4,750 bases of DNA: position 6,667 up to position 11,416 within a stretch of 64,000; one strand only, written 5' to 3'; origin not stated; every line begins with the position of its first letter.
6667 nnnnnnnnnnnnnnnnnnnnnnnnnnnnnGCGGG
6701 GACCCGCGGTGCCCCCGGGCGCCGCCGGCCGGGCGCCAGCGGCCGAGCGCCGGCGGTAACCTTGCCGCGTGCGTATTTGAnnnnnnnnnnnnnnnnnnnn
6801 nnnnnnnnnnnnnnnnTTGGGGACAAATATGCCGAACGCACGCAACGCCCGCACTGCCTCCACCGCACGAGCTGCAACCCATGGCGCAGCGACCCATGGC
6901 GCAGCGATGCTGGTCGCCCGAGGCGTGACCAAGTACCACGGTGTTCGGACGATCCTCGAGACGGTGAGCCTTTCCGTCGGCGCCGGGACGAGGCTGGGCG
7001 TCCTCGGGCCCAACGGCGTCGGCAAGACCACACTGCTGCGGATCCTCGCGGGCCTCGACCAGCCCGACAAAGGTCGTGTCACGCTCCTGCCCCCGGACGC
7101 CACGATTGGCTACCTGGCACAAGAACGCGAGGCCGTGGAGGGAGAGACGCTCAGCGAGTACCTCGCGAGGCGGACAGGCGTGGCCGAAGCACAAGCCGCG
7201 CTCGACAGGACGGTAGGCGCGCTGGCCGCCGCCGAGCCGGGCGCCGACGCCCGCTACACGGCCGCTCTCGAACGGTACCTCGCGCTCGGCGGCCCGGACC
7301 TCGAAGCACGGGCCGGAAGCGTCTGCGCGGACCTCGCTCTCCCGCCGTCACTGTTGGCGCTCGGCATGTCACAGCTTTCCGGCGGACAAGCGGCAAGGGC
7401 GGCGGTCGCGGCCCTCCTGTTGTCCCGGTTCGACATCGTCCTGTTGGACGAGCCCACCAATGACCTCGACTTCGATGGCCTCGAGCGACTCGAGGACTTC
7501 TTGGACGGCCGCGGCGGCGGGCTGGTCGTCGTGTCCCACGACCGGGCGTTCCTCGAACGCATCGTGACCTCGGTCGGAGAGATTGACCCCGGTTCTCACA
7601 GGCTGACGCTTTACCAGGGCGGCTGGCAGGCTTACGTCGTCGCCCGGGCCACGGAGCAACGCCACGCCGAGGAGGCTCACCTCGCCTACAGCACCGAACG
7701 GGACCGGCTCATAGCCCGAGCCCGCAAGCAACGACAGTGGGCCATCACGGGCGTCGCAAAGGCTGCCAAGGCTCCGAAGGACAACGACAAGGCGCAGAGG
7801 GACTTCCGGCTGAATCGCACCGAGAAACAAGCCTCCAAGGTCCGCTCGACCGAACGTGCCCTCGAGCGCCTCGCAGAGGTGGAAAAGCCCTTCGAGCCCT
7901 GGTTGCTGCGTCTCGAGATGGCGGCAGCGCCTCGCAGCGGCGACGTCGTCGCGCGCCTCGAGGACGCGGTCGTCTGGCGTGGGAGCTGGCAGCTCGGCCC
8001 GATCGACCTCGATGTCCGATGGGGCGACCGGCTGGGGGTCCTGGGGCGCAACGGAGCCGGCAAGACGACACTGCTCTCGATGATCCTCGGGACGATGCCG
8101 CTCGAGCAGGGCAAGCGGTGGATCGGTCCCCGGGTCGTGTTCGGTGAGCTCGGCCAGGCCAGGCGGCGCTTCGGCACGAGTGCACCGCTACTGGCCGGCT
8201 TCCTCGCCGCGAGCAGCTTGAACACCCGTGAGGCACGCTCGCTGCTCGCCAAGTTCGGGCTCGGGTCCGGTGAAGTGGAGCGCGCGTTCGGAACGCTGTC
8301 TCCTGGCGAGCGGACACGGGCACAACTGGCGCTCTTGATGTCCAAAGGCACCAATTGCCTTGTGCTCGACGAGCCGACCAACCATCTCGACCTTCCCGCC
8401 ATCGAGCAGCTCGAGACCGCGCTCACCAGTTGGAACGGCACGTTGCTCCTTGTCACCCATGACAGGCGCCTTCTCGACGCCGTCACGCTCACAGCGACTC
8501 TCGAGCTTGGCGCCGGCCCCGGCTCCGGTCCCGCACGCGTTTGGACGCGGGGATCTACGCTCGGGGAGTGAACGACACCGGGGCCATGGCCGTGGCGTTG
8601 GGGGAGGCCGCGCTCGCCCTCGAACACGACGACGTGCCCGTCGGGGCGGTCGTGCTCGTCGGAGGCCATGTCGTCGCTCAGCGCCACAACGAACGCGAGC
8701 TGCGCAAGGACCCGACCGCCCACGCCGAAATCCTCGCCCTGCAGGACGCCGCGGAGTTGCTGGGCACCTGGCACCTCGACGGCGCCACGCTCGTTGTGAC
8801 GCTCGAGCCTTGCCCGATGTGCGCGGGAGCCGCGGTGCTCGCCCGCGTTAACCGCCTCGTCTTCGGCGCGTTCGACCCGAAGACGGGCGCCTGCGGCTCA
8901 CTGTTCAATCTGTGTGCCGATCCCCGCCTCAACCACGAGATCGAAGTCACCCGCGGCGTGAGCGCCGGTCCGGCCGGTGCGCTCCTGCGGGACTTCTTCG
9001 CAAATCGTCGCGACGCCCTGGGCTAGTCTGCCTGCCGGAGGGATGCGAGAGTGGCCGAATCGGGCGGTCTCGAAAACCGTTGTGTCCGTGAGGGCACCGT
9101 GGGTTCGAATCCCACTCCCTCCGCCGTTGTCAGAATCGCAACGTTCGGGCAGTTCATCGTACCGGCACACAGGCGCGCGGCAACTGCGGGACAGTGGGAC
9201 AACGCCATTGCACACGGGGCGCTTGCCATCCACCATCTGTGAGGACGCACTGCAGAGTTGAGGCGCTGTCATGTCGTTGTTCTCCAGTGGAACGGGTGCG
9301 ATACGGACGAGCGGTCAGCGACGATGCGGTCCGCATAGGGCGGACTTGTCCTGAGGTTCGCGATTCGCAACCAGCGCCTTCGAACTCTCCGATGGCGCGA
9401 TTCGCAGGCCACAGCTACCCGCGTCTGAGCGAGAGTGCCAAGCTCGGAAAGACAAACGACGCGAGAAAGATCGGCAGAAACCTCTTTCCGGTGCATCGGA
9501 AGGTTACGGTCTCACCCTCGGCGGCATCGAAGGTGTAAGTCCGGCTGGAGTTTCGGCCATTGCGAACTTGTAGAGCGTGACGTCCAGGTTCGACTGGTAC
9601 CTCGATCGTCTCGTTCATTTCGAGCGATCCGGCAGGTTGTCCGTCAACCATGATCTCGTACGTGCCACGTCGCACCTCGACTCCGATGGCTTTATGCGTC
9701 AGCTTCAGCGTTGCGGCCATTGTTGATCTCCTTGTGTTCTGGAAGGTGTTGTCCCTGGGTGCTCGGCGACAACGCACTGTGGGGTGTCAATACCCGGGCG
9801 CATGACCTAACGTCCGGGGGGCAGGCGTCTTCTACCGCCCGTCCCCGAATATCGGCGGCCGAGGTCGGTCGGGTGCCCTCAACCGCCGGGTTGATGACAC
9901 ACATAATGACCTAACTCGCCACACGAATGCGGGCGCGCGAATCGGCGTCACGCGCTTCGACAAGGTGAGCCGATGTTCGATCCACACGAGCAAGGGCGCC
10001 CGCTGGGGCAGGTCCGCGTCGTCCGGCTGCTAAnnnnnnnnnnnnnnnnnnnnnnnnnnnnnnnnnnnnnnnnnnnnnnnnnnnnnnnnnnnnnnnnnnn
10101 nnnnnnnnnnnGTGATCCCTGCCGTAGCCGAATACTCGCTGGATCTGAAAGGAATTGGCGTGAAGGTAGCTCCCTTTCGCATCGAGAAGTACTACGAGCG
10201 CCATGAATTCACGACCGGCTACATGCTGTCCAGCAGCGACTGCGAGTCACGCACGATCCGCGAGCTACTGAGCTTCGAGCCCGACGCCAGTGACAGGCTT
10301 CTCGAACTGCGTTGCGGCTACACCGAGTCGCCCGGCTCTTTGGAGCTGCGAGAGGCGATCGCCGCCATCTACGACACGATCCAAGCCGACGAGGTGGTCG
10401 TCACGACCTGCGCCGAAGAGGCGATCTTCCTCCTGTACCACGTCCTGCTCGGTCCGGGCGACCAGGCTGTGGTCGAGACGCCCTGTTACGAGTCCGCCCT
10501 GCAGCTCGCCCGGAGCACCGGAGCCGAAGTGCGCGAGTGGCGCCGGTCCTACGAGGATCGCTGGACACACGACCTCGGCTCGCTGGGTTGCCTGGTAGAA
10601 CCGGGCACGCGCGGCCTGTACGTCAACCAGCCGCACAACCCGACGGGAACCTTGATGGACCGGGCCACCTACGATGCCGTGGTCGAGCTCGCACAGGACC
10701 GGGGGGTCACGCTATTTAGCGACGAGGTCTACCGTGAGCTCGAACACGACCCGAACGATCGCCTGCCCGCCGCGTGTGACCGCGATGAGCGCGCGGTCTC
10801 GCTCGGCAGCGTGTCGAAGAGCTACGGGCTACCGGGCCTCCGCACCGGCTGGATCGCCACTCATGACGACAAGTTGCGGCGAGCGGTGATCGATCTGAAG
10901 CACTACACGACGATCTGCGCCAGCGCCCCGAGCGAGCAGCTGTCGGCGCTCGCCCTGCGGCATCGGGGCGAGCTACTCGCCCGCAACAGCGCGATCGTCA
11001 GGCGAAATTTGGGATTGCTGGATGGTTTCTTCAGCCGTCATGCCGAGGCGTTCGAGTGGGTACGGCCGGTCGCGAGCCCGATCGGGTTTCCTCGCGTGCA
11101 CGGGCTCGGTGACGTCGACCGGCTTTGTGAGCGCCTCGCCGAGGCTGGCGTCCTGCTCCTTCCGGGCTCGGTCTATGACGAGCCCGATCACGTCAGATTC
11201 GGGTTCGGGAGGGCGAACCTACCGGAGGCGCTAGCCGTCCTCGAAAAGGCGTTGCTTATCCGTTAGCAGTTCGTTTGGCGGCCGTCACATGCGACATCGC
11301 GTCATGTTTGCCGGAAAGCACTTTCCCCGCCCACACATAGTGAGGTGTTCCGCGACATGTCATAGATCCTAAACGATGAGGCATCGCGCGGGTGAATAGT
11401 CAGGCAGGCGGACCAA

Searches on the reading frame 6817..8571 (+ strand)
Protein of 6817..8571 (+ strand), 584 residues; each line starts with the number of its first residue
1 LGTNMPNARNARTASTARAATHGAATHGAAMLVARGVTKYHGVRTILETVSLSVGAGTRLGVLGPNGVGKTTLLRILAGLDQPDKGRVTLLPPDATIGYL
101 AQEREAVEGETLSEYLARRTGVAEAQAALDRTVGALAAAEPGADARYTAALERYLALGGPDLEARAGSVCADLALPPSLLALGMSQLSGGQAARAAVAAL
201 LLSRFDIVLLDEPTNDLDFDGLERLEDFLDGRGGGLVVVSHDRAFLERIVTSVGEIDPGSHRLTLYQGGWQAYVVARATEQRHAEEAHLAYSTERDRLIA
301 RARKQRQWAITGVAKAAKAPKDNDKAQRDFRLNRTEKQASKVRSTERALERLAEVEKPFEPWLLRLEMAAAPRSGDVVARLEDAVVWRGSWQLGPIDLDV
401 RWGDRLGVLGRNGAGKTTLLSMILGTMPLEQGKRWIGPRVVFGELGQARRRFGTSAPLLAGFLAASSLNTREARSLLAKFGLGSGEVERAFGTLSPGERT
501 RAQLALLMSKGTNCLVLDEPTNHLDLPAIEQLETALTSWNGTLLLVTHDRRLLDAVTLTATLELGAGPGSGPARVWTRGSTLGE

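Call 17: search_protein_families(library=pfam, proteins=[window:6817-8571:+], max_evalue=0.001)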
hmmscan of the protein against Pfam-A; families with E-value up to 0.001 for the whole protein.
window:6817-8571:+ (584 aa): 8 families
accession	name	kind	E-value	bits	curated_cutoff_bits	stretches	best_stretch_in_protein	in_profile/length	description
PF00005.33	ABC_tran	-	3.4e-41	141.5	25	2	47-215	1-137/137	ABC transporter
PF13304.12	AAA_21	-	2.9e-12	47.7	27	0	62-80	4-22/304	AAA domain, putative AbiEii toxin, Type IV TA system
PF02463.25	SMC_N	-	1.6e-07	31.4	40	0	182-251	132-207/220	RecF/RecN/SMC N terminal domain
PF13401.12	AAA_22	-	2.2e-07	31.7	27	0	408-533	10-105/130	AAA domain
PF13191.12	AAA_16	-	4e-06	27.9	32.6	1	60-160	27-129/167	AAA ATPase domain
PF13604.12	AAA_30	-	1.2e-05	25.6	27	0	62-124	23-85/191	AAA domain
PF00006.31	ATP-synt_ab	-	2.9e-05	24.3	29.5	0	52-80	9-37/213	ATP synthase alpha/beta family, nucleotide-binding domain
PF13476.12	AAA_23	-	0.00042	21.4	27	0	409-423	25-39/201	AAA domain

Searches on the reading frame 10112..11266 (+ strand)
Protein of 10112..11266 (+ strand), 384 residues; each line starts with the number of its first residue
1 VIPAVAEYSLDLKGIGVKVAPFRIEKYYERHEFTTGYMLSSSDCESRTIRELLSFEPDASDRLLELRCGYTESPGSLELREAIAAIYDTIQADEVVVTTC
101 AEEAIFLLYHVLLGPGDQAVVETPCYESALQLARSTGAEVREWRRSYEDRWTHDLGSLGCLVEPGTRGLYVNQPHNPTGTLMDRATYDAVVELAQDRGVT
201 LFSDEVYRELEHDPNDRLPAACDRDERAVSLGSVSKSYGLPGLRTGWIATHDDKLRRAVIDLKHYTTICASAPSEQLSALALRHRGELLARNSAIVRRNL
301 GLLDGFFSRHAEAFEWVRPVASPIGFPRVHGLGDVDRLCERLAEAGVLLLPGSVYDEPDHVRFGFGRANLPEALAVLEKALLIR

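Call 17: search_protein_families(library=pfam, proteins=[window:10112-11266:+], max_evalue=0.001)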
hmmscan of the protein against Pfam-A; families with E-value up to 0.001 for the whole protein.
window:10112-11266:+ (384 aa): 3 families
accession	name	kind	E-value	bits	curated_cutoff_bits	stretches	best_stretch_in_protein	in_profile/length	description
PF00155.27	Aminotran_1_2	-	1.9e-42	146.2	19.7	1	68-369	36-348/361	Aminotransferase class I and II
PF00266.25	Aminotran_5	-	4.5e-07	29.6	21.5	1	78-206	47-177/371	Aminotransferase class-V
PF01053.26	Cys_Met_Meta_PP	-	1.2e-05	24.5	27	1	74-206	52-175/381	Cys/Met metabolism PLP-dependent enzyme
